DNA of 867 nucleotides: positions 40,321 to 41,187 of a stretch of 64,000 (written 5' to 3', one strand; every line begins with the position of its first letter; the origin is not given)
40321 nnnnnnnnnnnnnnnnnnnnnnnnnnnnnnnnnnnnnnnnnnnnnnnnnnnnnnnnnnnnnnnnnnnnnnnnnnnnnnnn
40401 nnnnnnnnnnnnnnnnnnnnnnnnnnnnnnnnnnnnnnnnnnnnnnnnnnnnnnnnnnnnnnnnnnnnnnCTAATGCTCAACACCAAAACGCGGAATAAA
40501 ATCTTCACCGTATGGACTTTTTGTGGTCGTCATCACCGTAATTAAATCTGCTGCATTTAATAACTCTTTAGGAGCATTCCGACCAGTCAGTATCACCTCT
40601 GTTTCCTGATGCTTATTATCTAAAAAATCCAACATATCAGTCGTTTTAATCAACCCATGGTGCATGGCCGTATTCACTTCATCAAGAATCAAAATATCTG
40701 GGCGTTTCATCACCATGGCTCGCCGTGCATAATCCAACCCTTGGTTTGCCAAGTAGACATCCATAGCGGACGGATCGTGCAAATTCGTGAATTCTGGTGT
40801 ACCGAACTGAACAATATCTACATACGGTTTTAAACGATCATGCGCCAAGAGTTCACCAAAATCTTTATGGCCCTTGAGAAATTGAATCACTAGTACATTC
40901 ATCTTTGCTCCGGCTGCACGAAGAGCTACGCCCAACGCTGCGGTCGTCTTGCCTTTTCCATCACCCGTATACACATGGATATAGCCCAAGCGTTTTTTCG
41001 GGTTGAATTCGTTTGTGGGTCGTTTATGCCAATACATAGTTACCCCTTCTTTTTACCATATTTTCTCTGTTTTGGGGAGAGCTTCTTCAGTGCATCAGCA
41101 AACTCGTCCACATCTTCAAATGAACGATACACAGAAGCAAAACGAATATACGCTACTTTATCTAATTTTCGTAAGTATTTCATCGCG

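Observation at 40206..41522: nrdR-cobO-nrdJ operon with tandem NrdR boxes: self-contained B12-salvage plus B12-dependent RNR unit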

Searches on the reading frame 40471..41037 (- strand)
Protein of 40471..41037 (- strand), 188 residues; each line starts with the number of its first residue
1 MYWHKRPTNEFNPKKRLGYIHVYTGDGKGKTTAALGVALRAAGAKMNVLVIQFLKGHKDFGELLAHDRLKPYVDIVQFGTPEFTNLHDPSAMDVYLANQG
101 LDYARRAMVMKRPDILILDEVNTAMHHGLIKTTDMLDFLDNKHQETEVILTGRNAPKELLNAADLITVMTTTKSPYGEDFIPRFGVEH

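Call 3: search_protein_families(library=pfam, proteins=[window:40471-41037:-])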
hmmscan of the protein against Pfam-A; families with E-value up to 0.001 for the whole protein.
window:40471-41037:- (188 aa): 1 family
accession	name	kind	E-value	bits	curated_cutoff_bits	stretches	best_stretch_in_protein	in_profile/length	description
PF02572.21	CobA_CobO_BtuR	-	4.8e-52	177.1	25.7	1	18-187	3-171/172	ATP:corrinoid adenosyltransferase BtuR/CobO/CobP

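Call 4: search_protein_families(library=ncbifam, proteins=[window:40471-41037:-])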
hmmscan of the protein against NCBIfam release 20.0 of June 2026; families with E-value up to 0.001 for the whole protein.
window:40471-41037:- (188 aa): 4 families
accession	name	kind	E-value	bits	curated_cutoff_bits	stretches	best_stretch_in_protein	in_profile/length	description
NF004637.0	PRK05986.1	subfamily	2.5e-45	154.6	185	1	14-187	25-196/197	cob(I)yrinic acid a,c-diamide adenosyltransferase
TIGR00708.1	cobA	equivalog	1e-39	136.1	167.75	1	14-187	2-176/177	cob(I)yrinic acid a,c-diamide adenosyltransferase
NF005647.0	PRK07413.1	equivalog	8e-27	93.9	426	1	13-175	15-188/382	cob(I)yrinic acid a,c-diamide adenosyltransferase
NF005648.0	PRK07414.1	equivalog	9.9e-21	74.1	248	1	18-170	22-173/178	P-loop NTPase family protein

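Call 9: find_homologous_proteins(query=window:40471-41037:-)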
Query window:40471-41037:- (188 aa): 7891 proteins with E <= 0.001 among 8000 candidates; the best 120 are listed.
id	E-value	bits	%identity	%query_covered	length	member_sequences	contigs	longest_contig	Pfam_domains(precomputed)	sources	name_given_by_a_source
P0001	3.0e-123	426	100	100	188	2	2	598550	PF02572.22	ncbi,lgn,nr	ncbi:MAG: cob(I)yrinic acid a,c-diamide adenosyltransferase [Candidatus Kerfeldbacteria bacterium]|n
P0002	2.4e-101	355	81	100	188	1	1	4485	PF02572.22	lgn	-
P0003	1.1e-99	350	81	100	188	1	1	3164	PF02572.22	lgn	-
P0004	1.7e-97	342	79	100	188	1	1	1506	PF02572.22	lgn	-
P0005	3.1e-96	338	78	100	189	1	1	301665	PF02572.22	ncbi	-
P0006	3.5e-96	338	77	100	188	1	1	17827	PF02572.22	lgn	-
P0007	4.9e-96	338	78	100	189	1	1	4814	PF02572.22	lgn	-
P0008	3.1e-94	332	77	100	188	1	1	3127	PF02572.22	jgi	jgi:cob(I)alamin adenosyltransferase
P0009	3.5e-94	332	76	100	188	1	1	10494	PF02572.22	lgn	-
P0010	3.8e-94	332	76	100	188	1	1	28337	PF02572.22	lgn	-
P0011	4.0e-93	328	77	100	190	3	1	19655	PF02572.22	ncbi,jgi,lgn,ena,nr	ncbi:MAG TPA: cob(I)yrinic acid a,c-diamide adenosyltransferase [Patescibacteria group bacterium]|nr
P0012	7.6e-92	324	75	100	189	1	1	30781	PF02572.22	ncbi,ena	-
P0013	5.8e-90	318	72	100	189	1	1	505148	PF02572.22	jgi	-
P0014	2.0e-89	316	72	100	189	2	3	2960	PF02572.22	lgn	-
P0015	4.4e-89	315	71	100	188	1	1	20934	PF02572.22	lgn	-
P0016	1.3e-88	313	69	100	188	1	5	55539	PF02572.22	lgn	-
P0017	2.0e-88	313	70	100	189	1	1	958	PF02572.22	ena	-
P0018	2.2e-88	313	72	100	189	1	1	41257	PF02572.22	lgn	-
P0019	2.5e-88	313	70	100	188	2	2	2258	PF02572.22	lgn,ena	-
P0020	3.2e-88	312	74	100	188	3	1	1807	PF02572.22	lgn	-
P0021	3.7e-88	312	72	100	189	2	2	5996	PF02572.22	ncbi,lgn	-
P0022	3.9e-88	312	71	100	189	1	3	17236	PF02572.22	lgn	-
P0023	4.6e-88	312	71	100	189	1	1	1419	PF02572.22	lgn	-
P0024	7.1e-88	311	72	100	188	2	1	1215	PF02572.22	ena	-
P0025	1.3e-87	310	70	100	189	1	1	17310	PF02572.22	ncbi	ncbi:cob(I)yrinic acid a,c-diamide adenosyltransferase [Patescibacteria group bacterium]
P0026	6.1e-87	308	71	100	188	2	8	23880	PF02572.22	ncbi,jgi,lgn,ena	-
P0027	2.6e-86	306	74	100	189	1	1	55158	PF02572.22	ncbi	-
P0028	2.7e-86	306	72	100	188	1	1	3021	PF02572.22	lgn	-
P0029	3.5e-86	306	70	100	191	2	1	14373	PF02572.22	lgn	-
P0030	1.6e-85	303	72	100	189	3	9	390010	PF02572.22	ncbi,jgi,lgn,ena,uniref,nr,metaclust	ncbi:MAG: cob(I)yrinic acid a,c-diamide adenosyltransferase [Candidatus Kerfeldbacteria bacterium CG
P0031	7.7e-85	301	68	99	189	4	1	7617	PF02572.22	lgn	-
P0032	2.0e-84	300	71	100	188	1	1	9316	PF02572.22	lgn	-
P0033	3.0e-84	299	70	100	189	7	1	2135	PF02572.22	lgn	-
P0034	9.0e-84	298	70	100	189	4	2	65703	PF02572.22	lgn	-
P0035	8.1e-83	295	69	100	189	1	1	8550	PF02572.22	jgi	jgi:cob(I)alamin adenosyltransferase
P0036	4.7e-82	292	67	100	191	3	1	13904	PF02572.22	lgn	-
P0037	1.2e-81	291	68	100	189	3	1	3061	PF02572.22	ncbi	-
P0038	1.3e-81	291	67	100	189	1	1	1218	PF02572.22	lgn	-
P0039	3.2e-81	289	65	100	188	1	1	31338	PF02572.22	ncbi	-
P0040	1.1e-80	288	66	100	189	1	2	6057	PF02572.22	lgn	-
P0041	2.2e-79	283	62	100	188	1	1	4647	PF02572.22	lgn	-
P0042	2.0e-77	277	67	100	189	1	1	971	PF02572.22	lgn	-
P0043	4.0e-77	276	64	100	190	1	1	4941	PF02572.22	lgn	-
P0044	5.3e-76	272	62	100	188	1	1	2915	PF02572.22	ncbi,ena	-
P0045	1.4e-73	265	63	100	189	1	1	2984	PF02572.22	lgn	-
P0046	6.1e-73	262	63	100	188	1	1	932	PF02572.22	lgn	-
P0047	2.5e-72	260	64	100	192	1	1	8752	PF02572.22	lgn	-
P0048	4.1e-70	253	60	100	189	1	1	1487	PF02572.22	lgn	-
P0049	1.8e-68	248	61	100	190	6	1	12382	PF02572.22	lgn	-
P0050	2.3e-68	248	60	100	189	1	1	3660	PF02572.22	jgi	jgi:cob(I)alamin adenosyltransferase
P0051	2.8e-66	241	60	99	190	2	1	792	PF02572.22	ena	-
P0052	1.1e-64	235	58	99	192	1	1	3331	PF02572.22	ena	-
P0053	1.6e-64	235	58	100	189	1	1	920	PF02572.22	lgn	-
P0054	3.6e-64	234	60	100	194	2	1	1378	PF02572.22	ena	-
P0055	1.2e-62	229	59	100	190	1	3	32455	PF02572.22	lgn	-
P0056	4.7e-62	227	55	100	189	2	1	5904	PF02572.22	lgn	-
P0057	2.2e-61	225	59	100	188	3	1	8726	PF02572.22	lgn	-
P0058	2.7e-61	224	57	100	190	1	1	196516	PF02572.22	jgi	-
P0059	2.8e-61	224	58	100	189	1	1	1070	PF02572.22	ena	-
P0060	5.0e-61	224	56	99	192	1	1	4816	PF02572.22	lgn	-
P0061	5.6e-61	223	57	100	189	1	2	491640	PF02572.22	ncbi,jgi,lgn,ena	ncbi:MAG: cob(I)yrinic acid a,c-diamide adenosyltransferase [Patescibacteria group bacterium]|jgi:co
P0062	7.2e-61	223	57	100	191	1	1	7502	PF02572.22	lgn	-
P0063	1.5e-60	222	57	100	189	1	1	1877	PF02572.22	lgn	-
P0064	2.1e-60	222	55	99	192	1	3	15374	PF02572.22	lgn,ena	-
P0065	2.1e-60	222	57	99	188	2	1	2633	PF02572.22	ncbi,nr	ncbi:cob(I)yrinic acid a,c-diamide adenosyltransferase [Patescibacteria group bacterium]|nr:cob(I)yr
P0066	3.3e-60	221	57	100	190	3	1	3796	PF02572.22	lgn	-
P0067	3.6e-60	221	56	100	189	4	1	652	PF02572.22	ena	-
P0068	4.0e-60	221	57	100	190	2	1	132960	PF02572.22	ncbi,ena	-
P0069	4.1e-60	221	54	100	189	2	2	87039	PF02572.22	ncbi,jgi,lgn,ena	ncbi:MAG: cob(I)yrinic acid a,c-diamide adenosyltransferase [Patescibacteria group bacterium]|jgi:co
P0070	4.1e-60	221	57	100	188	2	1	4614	PF02572.22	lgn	-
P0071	5.6e-60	220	53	100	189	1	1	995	PF02572.22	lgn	-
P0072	6.6e-60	220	57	100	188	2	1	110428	PF02572.22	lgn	-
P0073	1.1e-59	219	58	100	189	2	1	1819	PF02572.22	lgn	-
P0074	1.6e-59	219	58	100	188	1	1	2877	PF02572.22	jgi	jgi:cob(I)alamin adenosyltransferase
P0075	1.7e-59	219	56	100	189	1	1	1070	PF02572.22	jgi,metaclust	metaclust:\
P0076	2.3e-59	218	55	100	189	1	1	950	PF02572.22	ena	-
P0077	3.8e-59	217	57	100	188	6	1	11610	PF02572.22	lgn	-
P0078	5.7e-59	217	56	99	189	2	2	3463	PF02572.22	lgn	-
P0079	8.5e-59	216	55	100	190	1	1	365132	PF02572.22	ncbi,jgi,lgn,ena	ncbi:MAG: cob(I)yrinic acid a,c-diamide adenosyltransferase [Patescibacteria group bacterium]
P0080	9.5e-59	216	56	100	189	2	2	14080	PF02572.22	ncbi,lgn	ncbi:MAG: cob(I)yrinic acid a,c-diamide adenosyltransferase [Patescibacteria group bacterium]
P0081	1.1e-58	216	53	100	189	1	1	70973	PF02572.22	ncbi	ncbi:MAG: cob(I)yrinic acid a,c-diamide adenosyltransferase [Patescibacteria group bacterium]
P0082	1.4e-58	216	57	100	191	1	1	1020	PF02572.22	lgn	-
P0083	1.4e-58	216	52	99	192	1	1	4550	PF02572.22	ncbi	-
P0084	3.1e-58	214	57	100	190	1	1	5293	PF02572.22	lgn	-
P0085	8.0e-58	213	56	99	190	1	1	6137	PF02572.22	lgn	-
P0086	1.1e-57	213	53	100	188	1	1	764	PF02572.22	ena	-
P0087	3.6e-57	211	55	100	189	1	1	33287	PF02572.22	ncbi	-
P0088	8.2e-57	210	55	99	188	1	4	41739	PF02572.22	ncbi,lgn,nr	ncbi:MAG: cob(I)yrinic acid a,c-diamide adenosyltransferase [Candidatus Kerfeldbacteria bacterium]|n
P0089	9.0e-57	210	55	100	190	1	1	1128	PF02572.22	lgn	-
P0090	1.1e-56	209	55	100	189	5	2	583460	PF02572.22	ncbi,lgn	-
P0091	1.3e-56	209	56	94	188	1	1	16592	PF02572.22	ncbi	-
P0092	2.4e-56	208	51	100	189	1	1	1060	PF02572.22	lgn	-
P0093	3.3e-56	208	54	100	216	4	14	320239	PF02572.22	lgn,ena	-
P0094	3.7e-56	208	54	97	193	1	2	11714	PF02572.22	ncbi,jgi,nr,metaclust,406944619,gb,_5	ncbi:MAG: cob(I)yrinic acid a,c-diamide adenosyltransferase [uncultured bacterium]|nr:MAG: cob(I)yri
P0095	1.9e-55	205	53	100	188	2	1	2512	PF02572.22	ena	-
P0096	8.9e-55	203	52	100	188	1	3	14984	PF02572.22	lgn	-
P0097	9.0e-55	203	52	100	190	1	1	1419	PF02572.22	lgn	-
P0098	1.4e-54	203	53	100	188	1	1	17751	PF02572.22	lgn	-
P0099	3.5e-54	201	53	95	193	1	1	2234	PF02572.22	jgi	jgi:cob(I)alamin adenosyltransferase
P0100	6.8e-54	200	51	100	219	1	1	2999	PF02572.22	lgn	-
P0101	1.2e-53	200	53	100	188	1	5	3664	PF02572.22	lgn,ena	-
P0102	3.3e-53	198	51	99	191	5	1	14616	PF02572.22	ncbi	-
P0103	1.9e-52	196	54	99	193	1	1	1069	PF02572.22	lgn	-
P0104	2.2e-52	195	52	97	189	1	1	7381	PF02572.22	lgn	-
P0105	2.8e-52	195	52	96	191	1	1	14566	PF02572.22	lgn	-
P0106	4.8e-51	191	53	100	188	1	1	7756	PF02572.22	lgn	-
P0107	4.5e-50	188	51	99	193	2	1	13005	PF02572.22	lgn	-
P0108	6.0e-49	184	49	100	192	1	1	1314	PF02572.22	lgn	-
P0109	1.0e-47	180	50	91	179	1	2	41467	PF02572.22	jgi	jgi:cob(I)alamin adenosyltransferase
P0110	1.7e-45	173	50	94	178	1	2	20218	PF02572.22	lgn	-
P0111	2.0e-45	173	47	98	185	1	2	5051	PF02572.22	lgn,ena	-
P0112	2.6e-45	172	51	91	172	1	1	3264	PF02572.22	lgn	-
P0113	7.9e-45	171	49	90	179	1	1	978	PF02572.22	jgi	-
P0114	1.7e-44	170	50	91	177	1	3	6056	PF02572.22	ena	-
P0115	2.4e-44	169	50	91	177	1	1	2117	PF02572.22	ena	-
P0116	2.4e-44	169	49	93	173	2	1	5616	PF02572.22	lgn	-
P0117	2.4e-44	169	50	91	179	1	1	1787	PF02572.22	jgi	jgi:cob(I)alamin adenosyltransferase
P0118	2.5e-44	169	49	91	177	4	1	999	PF02572.22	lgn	-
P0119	5.2e-44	168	50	91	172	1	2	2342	PF02572.22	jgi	-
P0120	5.6e-44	168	48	93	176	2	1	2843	PF02572.22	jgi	jgi:cob(I)alamin adenosyltransferase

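Call 13: find_related_loci(query=A1, collection=genome_contigs, flank=8000)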
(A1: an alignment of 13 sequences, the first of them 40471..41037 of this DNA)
Query A1 (188 aa) in genome_contigs; peptide patterns used: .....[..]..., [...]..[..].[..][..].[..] (x = any residue, [..] = any of these).
600 stretches matched a pattern (row limit reached: there are more); 589 encode a relative of the query (tblastn E <= 1e-3); the best 80 are kept; 80 distinct loci.
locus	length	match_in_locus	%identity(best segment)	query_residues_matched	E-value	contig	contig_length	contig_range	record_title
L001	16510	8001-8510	48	18-187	2e-45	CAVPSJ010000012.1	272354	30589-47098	MAG: uncultured delta proteobacterium isolate MFD10007.bin.2.36 genome assembly, contig: contig_47855, whole genome shot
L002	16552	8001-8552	44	4-188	2e-45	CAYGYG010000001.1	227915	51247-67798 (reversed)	MAG TPA_asm: uncultured bacterium isolate ERP119294_co1_15 genome assembly, contig: NODE_56_length_227915_cov_26.743680,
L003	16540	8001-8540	47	6-187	7e-44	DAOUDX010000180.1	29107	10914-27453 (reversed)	MAG TPA_asm: Anaerolineae bacterium isolate N2_102 k133_102187, whole genome shotgun sequence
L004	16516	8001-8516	44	15-187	8e-44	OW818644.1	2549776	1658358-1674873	metagenome genome assembly, chromosome: 1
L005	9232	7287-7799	46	18-188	3e-43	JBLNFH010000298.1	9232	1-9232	MAG: Deltaproteobacteria bacterium isolate MAG51 PRJNA385547_bin29_renamed_297, whole genome shotgun sequence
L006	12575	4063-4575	46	18-188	4e-43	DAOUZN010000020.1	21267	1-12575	MAG TPA_asm: Deltaproteobacteria bacterium isolate CSMAG_954 CSMAG_954_k141_2164650_length_21267_cov_22.3258, whole geno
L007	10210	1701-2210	45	18-187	6e-43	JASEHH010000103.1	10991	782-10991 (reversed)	MAG: Thermodesulfobacteriota bacterium isolate Yes70-18 NODE_2554_length_10991_cov_54.475037, whole genome shotgun seque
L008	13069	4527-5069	43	7-187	2e-42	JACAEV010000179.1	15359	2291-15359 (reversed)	MAG: Syntrophaceae bacterium isolate L.E.D.11_1 k119_1541883, whole genome shotgun sequence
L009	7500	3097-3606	46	17-188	2e-42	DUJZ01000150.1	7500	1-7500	MAG TPA_asm: Methanomassiliicoccales archaeon isolate UBA8940 contig_103130, whole genome shotgun sequence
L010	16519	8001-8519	43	17-188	2e-42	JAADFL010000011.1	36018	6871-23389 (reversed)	MAG: Deltaproteobacteria bacterium isolate M_MaxBin.025 contig-127_1175, whole genome shotgun sequence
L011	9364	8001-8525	50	12-187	5e-42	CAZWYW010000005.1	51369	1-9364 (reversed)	MAG TPA_asm: uncultured Candidatus Bathyarchaeia archaeon isolate SRP141552_co1_226 genome assembly, contig: NODE_212_le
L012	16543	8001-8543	42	11-187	4e-42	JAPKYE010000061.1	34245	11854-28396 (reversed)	MAG: Methanobacteriota archaeon isolate LacPavin_0920_SED4_MAG_39_12 LacPavin_0920_SED4_scaffold_1598495, whole genome s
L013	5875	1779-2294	40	16-188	2e-41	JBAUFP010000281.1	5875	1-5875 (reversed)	MAG: bacterium isolate MFD13088_ilm_asm_bin29 k127_229177, whole genome shotgun sequence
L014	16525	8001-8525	48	14-188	2e-41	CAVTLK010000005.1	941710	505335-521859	MAG: uncultured delta proteobacterium isolate MFD04716.bin.1.84 genome assembly, contig: contig_8174, whole genome shotg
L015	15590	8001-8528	42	13-188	2e-41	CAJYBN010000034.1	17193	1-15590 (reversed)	MAG TPA_asm: uncultured Peptococcaceae bacterium isolate SRR1628697_bin.3_MetaBAT_v2.12.1_MAG genome assembly, contig: N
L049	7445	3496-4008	42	18-188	2e-38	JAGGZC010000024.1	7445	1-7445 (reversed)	MAG: Candidatus Woesearchaeota archaeon isolate AUK194 PB_MBMC_148_c_000000000020, whole genome shotgun sequence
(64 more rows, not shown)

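Call 14: find_encoding_contigs(protein=P0005, flank=8000, max_places=2)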
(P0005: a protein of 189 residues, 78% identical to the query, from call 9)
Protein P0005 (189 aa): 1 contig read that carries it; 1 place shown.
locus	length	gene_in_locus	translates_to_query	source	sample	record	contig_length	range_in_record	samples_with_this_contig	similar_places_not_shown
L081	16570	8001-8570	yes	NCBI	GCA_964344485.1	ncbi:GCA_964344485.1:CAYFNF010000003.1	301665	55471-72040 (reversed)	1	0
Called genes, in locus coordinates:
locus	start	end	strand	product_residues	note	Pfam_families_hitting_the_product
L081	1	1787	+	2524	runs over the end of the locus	PF18895:T4SS_pilin, PF13205:Big_5 (faint), PF01833:TIG (faint)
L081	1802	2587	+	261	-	PF18884:TSP3_bac (weak)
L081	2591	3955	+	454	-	-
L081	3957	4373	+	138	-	PF02130:YbeY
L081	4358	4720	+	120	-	PF01219:DAGK_prokar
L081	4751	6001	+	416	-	PF11104:PilM_2 (faint), PF02491:SHS2_FTSA, PF14450:FtsA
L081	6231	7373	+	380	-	PF00091:Tubulin, PF12327:FtsZ_C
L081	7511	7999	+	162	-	PF22811:Zn_ribbon_NrdR, PF03477:ATP-cone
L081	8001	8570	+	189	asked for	PF02572:CobA_CobO_BtuR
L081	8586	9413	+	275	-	PF13620:CarboxypepD_reg, PF22904:NOMO1-like_2nd (weak), PF17210:SdrD_B (weak)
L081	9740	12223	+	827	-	PF00317:Ribonuc_red_lgN, PF02867:Ribonuc_red_lgC, PF12637:TSCPD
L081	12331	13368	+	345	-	PF07722:Peptidase_C26, PF00117:GATase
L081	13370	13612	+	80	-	-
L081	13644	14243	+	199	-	PF20221:DUF6580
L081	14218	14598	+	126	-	-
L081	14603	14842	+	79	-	PF08984:DUF1858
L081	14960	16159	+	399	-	PF00089:Trypsin, PF10459:Peptidase_S46 (faint), PF13365:Trypsin_2, PF13180:PDZ_2, PF00595:PDZ (weak), PF17820:PDZ_6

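Call 15: find_encoding_contigs(protein=P0013, flank=8000, max_places=2)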
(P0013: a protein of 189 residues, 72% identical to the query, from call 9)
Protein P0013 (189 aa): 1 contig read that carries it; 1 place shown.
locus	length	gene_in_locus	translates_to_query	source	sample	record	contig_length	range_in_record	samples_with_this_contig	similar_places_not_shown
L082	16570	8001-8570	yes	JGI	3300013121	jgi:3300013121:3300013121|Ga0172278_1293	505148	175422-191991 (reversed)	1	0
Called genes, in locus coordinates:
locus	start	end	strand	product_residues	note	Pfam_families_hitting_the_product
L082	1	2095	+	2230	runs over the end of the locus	PF18895:T4SS_pilin, PF13205:Big_5 (weak)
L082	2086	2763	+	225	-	PF18884:TSP3_bac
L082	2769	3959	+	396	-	-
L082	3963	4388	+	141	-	PF02130:YbeY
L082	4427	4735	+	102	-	PF01219:DAGK_prokar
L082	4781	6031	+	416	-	PF02491:SHS2_FTSA, PF06723:MreB_Mbl, PF11104:PilM_2 (weak), PF14450:FtsA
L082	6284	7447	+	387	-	PF00091:Tubulin, PF13809:Tubulin_2 (faint), PF12327:FtsZ_C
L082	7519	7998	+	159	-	PF22811:Zn_ribbon_NrdR, PF03477:ATP-cone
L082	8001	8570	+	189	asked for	PF02572:CobA_CobO_BtuR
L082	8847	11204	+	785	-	PF00317:Ribonuc_red_lgN, PF02867:Ribonuc_red_lgC, PF12637:TSCPD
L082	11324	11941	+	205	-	PF20221:DUF6580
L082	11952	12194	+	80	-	PF08984:DUF1858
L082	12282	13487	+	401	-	PF00089:Trypsin, PF10459:Peptidase_S46 (faint), PF13365:Trypsin_2, PF00595:PDZ (faint), PF13180:PDZ_2, PF17820:PDZ_6 (weak)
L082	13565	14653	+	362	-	PF03462:PCRF, PF00472:RF-1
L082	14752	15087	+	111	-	PF02002:TFIIE_alpha (weak), PF03551:PadR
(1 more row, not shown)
